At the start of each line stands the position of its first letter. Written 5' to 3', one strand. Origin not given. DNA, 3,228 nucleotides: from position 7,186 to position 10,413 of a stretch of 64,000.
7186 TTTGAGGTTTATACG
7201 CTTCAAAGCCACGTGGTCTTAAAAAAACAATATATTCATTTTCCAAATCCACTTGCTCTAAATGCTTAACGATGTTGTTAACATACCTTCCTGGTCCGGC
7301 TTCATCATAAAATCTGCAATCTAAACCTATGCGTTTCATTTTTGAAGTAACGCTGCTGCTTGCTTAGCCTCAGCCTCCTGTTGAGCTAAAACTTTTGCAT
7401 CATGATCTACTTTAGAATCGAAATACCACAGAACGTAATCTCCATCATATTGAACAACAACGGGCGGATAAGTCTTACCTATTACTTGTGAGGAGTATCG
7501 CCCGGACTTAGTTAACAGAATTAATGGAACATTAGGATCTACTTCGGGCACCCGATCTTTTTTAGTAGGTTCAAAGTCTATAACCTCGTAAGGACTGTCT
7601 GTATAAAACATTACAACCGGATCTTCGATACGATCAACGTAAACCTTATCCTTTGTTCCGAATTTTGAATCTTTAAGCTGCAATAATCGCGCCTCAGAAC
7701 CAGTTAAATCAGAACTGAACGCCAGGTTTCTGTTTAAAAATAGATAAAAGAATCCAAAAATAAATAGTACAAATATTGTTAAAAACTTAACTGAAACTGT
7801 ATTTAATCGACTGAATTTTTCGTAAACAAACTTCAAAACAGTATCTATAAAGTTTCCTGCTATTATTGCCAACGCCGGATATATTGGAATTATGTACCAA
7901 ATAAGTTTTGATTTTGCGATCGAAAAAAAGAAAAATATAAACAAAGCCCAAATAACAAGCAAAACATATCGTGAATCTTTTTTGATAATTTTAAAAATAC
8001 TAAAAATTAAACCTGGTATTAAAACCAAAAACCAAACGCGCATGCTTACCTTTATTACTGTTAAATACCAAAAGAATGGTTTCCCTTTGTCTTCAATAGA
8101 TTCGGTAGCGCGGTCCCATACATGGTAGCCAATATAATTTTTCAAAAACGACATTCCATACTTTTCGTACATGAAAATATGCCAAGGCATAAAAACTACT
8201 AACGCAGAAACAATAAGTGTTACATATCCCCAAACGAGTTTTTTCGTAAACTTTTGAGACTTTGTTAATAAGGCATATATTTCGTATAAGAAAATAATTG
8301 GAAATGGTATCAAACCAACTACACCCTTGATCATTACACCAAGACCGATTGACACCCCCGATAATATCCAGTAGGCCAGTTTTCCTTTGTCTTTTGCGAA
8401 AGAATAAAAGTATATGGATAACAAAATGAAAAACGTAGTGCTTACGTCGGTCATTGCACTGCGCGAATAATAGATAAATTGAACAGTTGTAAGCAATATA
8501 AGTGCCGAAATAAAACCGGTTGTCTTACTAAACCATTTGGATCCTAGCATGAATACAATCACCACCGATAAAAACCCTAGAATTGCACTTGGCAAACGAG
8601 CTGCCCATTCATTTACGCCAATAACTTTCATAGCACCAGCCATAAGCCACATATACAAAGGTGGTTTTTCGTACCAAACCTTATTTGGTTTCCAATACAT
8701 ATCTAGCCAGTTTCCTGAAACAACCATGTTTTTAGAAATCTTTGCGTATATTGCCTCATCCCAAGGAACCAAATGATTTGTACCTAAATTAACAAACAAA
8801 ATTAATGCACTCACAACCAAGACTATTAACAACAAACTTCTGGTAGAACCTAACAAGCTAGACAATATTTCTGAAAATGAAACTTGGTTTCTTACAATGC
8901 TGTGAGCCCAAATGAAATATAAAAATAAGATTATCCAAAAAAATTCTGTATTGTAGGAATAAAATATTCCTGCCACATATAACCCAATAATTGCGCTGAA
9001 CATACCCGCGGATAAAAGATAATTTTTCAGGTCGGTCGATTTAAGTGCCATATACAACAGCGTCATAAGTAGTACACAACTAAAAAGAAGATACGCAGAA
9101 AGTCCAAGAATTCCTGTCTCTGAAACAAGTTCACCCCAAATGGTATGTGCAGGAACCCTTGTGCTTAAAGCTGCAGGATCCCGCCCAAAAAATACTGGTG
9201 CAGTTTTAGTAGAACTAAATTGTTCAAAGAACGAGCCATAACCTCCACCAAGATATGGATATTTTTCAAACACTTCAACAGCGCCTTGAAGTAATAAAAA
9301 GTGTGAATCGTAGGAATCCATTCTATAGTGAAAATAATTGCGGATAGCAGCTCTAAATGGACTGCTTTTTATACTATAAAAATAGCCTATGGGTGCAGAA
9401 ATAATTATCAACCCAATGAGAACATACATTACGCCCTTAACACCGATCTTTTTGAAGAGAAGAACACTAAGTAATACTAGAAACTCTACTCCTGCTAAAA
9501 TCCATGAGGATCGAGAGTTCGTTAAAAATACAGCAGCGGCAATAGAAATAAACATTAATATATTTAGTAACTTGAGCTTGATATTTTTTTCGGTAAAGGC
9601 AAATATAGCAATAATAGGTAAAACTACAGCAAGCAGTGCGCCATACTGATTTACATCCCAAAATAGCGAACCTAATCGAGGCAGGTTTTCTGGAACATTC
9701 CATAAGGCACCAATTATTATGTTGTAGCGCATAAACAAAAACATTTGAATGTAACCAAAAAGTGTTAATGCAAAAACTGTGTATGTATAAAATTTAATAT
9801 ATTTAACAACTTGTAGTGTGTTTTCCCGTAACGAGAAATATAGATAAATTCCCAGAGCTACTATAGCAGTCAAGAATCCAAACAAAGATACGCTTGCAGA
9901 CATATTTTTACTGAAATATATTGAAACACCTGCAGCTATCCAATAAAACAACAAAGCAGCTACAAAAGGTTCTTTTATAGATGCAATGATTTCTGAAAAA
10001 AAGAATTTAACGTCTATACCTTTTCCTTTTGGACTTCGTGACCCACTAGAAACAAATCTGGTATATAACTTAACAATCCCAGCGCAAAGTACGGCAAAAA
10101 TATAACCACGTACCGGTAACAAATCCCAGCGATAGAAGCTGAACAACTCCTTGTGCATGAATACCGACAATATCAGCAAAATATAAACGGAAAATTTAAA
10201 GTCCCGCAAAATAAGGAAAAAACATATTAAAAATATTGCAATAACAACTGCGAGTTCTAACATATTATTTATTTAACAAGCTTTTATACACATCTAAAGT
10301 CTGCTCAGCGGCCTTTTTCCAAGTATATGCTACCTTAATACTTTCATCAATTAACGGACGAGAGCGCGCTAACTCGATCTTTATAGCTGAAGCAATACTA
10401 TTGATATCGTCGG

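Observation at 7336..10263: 975-aa fusion of a Wzy_C-like (O-antigen ligase/polymerase) domain with a PMT_2/ArnT-like GT-C domain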

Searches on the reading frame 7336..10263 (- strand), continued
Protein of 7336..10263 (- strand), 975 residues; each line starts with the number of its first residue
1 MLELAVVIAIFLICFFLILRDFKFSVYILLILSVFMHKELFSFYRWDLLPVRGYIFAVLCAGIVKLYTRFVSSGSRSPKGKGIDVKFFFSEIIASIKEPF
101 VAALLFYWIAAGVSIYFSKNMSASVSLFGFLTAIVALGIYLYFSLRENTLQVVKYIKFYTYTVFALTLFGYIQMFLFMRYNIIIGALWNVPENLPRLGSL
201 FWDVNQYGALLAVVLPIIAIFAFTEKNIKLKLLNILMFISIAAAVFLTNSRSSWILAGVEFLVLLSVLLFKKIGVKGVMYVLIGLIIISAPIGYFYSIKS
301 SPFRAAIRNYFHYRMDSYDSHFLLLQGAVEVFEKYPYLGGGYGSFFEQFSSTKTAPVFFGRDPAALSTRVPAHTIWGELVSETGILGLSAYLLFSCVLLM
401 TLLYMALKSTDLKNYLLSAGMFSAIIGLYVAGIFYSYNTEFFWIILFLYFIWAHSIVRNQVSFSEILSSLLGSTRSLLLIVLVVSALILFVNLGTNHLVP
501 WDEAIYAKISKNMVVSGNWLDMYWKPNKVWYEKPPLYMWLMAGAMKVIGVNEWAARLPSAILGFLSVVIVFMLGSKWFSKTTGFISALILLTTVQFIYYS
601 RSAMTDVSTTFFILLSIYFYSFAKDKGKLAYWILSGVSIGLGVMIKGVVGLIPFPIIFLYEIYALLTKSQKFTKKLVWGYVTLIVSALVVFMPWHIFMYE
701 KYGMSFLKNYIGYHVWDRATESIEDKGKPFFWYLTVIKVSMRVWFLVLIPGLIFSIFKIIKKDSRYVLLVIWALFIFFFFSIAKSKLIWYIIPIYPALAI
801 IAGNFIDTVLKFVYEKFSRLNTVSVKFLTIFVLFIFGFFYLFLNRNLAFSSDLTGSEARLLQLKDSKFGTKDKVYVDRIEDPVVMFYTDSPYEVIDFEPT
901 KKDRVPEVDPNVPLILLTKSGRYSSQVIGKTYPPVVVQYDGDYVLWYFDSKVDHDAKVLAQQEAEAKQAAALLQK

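Call 23: find_related_loci(query=A1, collection=genome_contigs, flank=10000)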
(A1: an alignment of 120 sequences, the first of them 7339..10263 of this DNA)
Query A1 (975 aa) in genome_contigs; peptide patterns used: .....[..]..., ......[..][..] (x = any residue, [..] = any of these).
106 stretches matched a pattern; 95 encode a relative of the query (tblastn E <= 1e-3); the best 80 are kept; 80 distinct loci.
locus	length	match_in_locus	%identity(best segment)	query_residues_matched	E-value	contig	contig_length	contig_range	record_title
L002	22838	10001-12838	51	1-959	0e+0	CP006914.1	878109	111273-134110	Candidate division WWE3 bacterium RAAC2_WWE3_1 chromosome, complete genome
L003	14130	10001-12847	51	1-962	0e+0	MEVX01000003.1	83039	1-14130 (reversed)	MAG: candidate division WWE3 bacterium RIFOXYB1_FULL_43_24 rifoxyb1_full_scaffold_131, whole genome shotgun sequence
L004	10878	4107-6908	50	1-947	0e+0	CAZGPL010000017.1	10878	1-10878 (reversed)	MAG TPA_asm: uncultured Candidatus Saccharibacteria bacterium isolate SRP239243_co1_4 genome assembly, contig: NODE_1064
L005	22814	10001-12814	52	1-951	0e+0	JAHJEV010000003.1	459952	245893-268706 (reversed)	MAG: Patescibacteria group bacterium isolate Modern_marine_glass_biofilm.mb.140 Modern_marine_gla.mb.140_k141_410344, wh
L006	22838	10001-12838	50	1-959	0e+0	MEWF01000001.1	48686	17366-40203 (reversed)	MAG: candidate division WWE3 bacterium RIFOXYC2_FULL_42_13 rifoxyc2_full_scaffold_1000, whole genome shotgun sequence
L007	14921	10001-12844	51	1-961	0e+0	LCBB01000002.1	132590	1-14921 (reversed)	MAG: candidate division WWE3 bacterium GW2011_GWC2_41_23 UU55_C0002, whole genome shotgun sequence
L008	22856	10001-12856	51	1-965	0e+0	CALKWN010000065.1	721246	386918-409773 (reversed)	MAG TPA_asm: uncultured candidate division WWE3 bacterium isolate SRR6007446_bin.103_CONCOCT_v1.1_MAG genome assembly, c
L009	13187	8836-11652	51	1-952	0e+0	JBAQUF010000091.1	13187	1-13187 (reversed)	MAG: Patescibacteria group bacterium isolate MFD12006_ilm_asm_bin4 k127_111290, whole genome shotgun sequence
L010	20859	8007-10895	50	2-965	0e+0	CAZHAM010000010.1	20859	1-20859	MAG TPA_asm: uncultured Candidatus Saccharibacteria bacterium isolate SRP050083_co7_606 genome assembly, contig: NODE_19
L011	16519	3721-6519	50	2-947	0e+0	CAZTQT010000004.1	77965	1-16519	MAG TPA_asm: uncultured Candidatus Saccharibacteria bacterium isolate binchicken_co45_572 genome assembly, contig: NODE_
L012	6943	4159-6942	52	1-943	0e+0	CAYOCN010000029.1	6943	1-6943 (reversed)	MAG TPA_asm: uncultured Candidatus Saccharibacteria bacterium isolate SRP272421_co3_296 genome assembly, contig: NODE_38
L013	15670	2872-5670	51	6-951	0e+0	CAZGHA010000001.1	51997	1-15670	MAG TPA_asm: uncultured Candidatus Saccharibacteria bacterium isolate binchicken_co39_211 genome assembly, contig: NODE_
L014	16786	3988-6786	50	6-951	0e+0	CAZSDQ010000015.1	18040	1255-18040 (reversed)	MAG TPA_asm: uncultured Candidatus Saccharibacteria bacterium isolate binchicken_co117_468 genome assembly, contig: NODE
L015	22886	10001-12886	49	1-974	0e+0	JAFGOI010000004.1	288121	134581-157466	MAG: Patescibacteria group bacterium isolate Zod_Metabat.613 k87_2257151, whole genome shotgun sequence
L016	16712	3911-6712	51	1-947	0e+0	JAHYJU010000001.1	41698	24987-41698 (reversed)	MAG: Patescibacteria group bacterium isolate KA30 NODE_533_length_41698_cov_4.977677, whole genome shotgun sequence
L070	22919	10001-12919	34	2-968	1e-166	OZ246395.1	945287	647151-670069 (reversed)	MAG: uncultured Candidatus Saccharibacteria bacterium isolate SRP292972_co1_112 genome assembly, chromosome: 1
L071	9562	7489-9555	48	2-703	0e+0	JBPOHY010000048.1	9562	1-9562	MAG: candidate division WWE3 bacterium isolate MAG_425 c_000000405765, whole genome shotgun sequence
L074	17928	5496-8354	34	2-953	1e-165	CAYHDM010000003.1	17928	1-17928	MAG TPA_asm: uncultured Candidatus Saccharibacteria bacterium isolate ERP119705_co12_185 genome assembly, contig: NODE_3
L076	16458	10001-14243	34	8-975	4e-153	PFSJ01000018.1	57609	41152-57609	MAG: candidate division WWE3 bacterium CG_4_9_14_0_2_um_filter_35_11 CG_4_9_14_0.2_um_filter_scaffold_120_c, whole genom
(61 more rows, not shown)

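Call 31: predict_structure(alignment_id=A1)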
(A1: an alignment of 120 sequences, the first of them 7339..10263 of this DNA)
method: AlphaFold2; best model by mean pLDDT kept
length: 975 residues; sequences in the alignment: 120
mean_pLDDT: 91.5   pTM: 0.91
mean pLDDT of the five models: 91.5, 90.9, 90.8, 90.5, 90.0
residues with pLDDT >= 90: 739; 70-90: 193; 50-70: 43; < 50: 0
segments of 3 or more residues with pLDDT < 50: none
pLDDT, mean of each block of 10 residues (from residue 1): 85 94 94 75 63 89 85 62 71 90 97 94 90 94 94 97 95 93 83 82 83 97 97 98 92 92 97 93 92 89 88 74 91 95 90 92 75 81 96 97 97 97 96 81 96 91 95 94 96 81 91 94 89 94 93 94 98 98 98 96 95 98 96 98 96 98 95 96 98 96 93 83 72 93 97 98 97 96 78 97 98 97 96 97 93 91 95 95 89 96 94 96 95 96 96 91 90 81
secondary structure, 60 per line:
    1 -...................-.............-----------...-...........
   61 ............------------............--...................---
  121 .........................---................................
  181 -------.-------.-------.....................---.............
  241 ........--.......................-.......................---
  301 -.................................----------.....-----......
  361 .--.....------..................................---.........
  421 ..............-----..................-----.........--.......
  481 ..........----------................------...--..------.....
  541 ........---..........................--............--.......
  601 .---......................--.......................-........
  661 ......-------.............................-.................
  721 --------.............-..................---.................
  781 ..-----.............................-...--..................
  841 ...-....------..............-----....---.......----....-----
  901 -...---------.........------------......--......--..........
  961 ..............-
elements in order (helices of 4 or more, strands of 3 or more residues): H2-20 H22-34 H50-72 H85-96 H99-117 H121-145 H149-180 H204-224 H228-248 H251-273 H275-297 H302-334 H345-349 H355-361 H364-368 H375-408 H412-434 H440-457 H463-471 H474-490 H501-516 E523-525 H536-548 H552-577 H580-591 H594-601 H605-626 H629-651 H653-666 H674-702 H704-720 H729-741 H743-760 H764-782 H788-816 H823-843 H845-848 H855-868 E874-877 H881-887 E892-895 E914-919 E935-940 E943-948 H951-974

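Call 33: fold_search(model_id=the predicted structure, library=pdb)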
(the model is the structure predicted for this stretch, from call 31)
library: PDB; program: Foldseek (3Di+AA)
matches with E <= 10: 139; with E <= 0.001: 27
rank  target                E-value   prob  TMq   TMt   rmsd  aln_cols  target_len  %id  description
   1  5f15                  2.0e-14  1.00  0.38  0.66   8.4       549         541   20  Crystal Structure of ArnT from Cupriavidus metallidurans bound to Undecaprenyl phosphate (released 2016-02-17)
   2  5ezm                  4.3e-13  1.00  0.38  0.65   8.5       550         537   20  Crystal Structure of ArnT from Cupriavidus metallidurans in the apo state (released 2016-02-17)
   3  3wak                  9.2e-07  1.00  0.34  0.38   9.6       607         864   14  Crystal structure of the Archaeoglobus fulgidus oligosaccharyltransferase (O29867_ARCFU) in the apo form (released 2013-10-30)
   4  9s6t_A                9.9e-07  1.00  0.34  0.62   7.7       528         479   15  Ternary cryo-EM structure of chicken ALG12 with Dol25-PP-GlcNAc2Man7, Dol25-P-Man, and Fab (released 2026-03-18)
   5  3waj                  1.8e-06  1.00  0.31  0.38  12.5       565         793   15  Crystal structure of the Archaeoglobus fulgidus oligosaccharyltransferase (O29867_ARCFU) complex with Zn and sulfate (released 2013-10-30)
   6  7e9s_A                4.3e-06  1.00  0.33  0.36  10.0       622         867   14  Archaeal oligosaccharyltransferase AglB from Archaeoglobus fulgidus in complex with an inhibitory peptide and a dolich (released 2021-09-08)
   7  5gmy_A                1.0e-05  1.00  0.32  0.36  11.8       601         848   14  Crystal structure of the Archaeoglobus fulgidus oligosaccharyltransferase (O29867_ARCFU) tethered with an acceptor pep (released 2017-02-01)
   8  6s7o_A                2.2e-05  1.00  0.34  0.49  10.0       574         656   14  Cryo-EM structure of human oligosaccharyltransferase complex OST-A (released 2019-12-18)
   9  7tpg_B                2.3e-05  1.00  0.30  0.64   6.8       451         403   13  Single-Particle Cryo-EM Structure of the WaaL O-antigen ligase in its ligand bound state (released 2022-04-06)
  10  9n9j_I                2.7e-05  1.00  0.33  0.44   8.3       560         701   12  Structure of a GRP94 folding intermediate engaged with a CCDC134- and FKBP11-bound secretory translocon (released 2025-11-19)
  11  8age_A                3.3e-05  1.00  0.33  0.48   9.6       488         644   11  Structure of yeast oligosaccharylransferase complex with acceptor peptide bound (released 2022-12-07)
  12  6gxc_A                3.4e-05  1.00  0.31  0.41   7.8       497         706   16  Bacterial oligosaccharyltransferase PglB in complex with an inhibitory peptide and a reactive lipid-linked oligosaccha (released 2018-11-14)
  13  8b6l_I                4.1e-05  1.00  0.33  0.45  10.1       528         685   13  Subtomogram average of the human Sec61-TRAP-OSTA-translocon (released 2022-12-07)
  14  7oci_F                4.3e-05  1.00  0.32  0.47   9.9       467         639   12  Cryo-EM structure of yeast Ost6p containing oligosaccharyltransferase complex (released 2022-02-16)
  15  8agb_A                4.5e-05  1.00  0.34  0.50   9.7       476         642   12  Structure of yeast oligosaccharylransferase complex with lipid-linked oligosaccharide bound (released 2022-12-07)
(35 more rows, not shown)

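Call 35: search_protein_families(library=pfam, proteins=[L070:13044-15269:+, L074:8500-10743:+, L076:13026-15146:+], max_evalue=0.1)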
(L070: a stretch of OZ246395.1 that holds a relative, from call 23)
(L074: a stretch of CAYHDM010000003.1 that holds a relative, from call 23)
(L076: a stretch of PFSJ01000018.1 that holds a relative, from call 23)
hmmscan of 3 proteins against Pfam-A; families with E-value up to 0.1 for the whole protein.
L070:13044-15269:+ (742 aa): 1 family
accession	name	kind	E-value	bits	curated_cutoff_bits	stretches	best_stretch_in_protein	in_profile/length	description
PF04932.20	Wzy_C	-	1.8e-10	41.3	31.7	1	212-367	2-149/149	O-Antigen ligase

L074:8500-10743:+ (748 aa): 1 family
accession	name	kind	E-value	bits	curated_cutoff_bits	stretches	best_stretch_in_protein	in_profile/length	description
PF04932.20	Wzy_C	-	3.3e-10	40.4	31.7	1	219-372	3-148/149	O-Antigen ligase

L076:13026-15146:+ (707 aa): 2 families
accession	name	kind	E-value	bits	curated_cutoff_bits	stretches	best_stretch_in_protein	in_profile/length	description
PF04932.20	Wzy_C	-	8.9e-14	52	31.7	1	203-357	2-149/149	O-Antigen ligase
PF08195.16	TRI9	-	0.05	14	25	1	338-358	16-36/43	TRI9 protein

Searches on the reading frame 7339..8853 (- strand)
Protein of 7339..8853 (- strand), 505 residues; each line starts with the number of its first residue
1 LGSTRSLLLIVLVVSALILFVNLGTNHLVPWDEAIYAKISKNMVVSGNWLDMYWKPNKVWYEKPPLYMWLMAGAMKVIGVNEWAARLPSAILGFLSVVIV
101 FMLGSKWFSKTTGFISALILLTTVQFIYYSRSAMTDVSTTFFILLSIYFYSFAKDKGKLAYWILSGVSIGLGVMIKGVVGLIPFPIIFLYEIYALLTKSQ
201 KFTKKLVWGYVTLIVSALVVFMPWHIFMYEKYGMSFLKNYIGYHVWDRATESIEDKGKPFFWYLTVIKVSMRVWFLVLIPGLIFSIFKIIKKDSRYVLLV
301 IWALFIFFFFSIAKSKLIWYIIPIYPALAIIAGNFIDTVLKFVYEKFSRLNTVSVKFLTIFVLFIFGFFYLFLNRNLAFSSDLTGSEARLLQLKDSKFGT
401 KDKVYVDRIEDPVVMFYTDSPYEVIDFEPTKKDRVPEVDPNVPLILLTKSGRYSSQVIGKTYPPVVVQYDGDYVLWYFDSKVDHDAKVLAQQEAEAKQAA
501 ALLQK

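Call 11: search_solved_structures(query=window:7339-8853:-, max_evalue=0.01, show_alignments=2)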
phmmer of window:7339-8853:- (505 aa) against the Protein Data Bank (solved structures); distinct sequences matched with E-value up to 0.01: 1.
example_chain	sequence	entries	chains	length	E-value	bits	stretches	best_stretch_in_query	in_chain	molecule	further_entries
5ezm_A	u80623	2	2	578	6.3e-34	121.2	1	9-338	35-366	4-amino-4-deoxy-L-arabinose transferase or related glycosyltransferases of PMT family | 4-amino-4-deoxy-L-arabinose (L-Ara4N) transferase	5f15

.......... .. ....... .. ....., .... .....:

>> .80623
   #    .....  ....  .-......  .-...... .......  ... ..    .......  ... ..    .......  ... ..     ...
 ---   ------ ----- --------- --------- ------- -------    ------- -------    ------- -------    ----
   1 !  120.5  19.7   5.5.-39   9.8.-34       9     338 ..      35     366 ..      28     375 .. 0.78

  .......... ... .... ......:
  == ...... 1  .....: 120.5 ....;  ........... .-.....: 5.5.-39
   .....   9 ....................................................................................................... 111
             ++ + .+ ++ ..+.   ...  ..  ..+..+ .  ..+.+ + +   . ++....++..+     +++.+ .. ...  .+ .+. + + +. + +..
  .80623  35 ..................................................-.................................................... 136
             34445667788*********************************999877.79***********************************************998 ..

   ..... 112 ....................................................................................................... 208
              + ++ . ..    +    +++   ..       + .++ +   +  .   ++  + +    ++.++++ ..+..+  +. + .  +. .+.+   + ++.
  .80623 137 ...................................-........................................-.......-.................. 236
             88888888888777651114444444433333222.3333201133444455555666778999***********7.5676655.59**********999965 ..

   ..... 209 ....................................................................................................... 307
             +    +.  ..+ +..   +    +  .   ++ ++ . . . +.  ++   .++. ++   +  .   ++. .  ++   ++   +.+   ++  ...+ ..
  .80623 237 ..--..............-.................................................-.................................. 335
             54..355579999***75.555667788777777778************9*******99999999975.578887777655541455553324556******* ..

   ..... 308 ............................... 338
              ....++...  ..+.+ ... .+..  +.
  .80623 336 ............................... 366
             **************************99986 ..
